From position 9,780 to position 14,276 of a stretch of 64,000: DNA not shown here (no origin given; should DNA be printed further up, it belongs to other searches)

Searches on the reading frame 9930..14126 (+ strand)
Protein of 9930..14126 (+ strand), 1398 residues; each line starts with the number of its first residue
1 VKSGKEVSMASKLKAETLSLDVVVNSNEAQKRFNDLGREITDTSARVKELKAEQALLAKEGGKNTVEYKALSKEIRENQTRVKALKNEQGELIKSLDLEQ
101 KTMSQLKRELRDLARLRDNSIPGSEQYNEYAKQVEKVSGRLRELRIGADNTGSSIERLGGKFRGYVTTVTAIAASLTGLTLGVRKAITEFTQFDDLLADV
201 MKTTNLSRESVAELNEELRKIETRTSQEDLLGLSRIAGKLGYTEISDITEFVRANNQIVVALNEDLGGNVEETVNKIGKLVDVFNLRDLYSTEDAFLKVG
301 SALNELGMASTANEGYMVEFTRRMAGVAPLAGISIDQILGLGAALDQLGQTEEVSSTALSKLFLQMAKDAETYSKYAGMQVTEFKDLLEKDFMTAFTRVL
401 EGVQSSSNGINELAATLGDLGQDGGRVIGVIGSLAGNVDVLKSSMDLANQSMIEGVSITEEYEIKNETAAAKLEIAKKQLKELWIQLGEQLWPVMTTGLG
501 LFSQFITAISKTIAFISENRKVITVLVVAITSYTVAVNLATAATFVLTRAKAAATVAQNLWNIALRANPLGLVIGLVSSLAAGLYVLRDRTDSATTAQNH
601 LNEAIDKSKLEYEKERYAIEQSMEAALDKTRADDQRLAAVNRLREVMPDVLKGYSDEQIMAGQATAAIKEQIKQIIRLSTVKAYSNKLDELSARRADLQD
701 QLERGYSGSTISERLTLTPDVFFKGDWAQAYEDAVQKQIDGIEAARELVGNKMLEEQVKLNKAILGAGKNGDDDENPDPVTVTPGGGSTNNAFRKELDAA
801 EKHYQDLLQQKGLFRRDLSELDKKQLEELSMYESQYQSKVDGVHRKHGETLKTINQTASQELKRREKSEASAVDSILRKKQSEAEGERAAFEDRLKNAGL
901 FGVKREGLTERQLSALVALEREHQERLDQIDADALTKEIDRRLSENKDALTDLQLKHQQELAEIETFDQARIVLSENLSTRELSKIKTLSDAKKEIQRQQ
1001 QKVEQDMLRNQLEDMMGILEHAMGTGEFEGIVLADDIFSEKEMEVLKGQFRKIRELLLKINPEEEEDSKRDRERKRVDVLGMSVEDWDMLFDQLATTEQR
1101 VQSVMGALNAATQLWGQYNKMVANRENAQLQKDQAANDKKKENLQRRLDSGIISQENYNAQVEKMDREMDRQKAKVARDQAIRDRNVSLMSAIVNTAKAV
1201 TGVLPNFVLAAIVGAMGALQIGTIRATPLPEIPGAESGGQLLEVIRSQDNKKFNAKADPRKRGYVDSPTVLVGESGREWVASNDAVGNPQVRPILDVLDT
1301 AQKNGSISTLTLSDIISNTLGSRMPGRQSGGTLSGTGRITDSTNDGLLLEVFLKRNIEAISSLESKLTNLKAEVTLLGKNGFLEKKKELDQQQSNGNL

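Call 65: search_protein_families(library=pfam, proteins=[window:9930-14126:+], max_evalue=0.001)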
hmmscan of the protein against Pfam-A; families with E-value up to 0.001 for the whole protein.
window:9930-14126:+ (1398 aa): 1 family
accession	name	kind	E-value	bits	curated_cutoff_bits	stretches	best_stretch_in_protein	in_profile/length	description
PF10145.14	PhageMin_Tail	-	2.8e-15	57.2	33.2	1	221-409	7-190/201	Phage-related minor tail protein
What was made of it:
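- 9572..9964 (+): Right boundary: first conserved phage late gene after the cassette (130 aa), homologue of phage 6H gp07, followed by the tape-measure gene 9930-14126. Tape-measure protein PF10145 E = 2.8e-15 (call 65).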
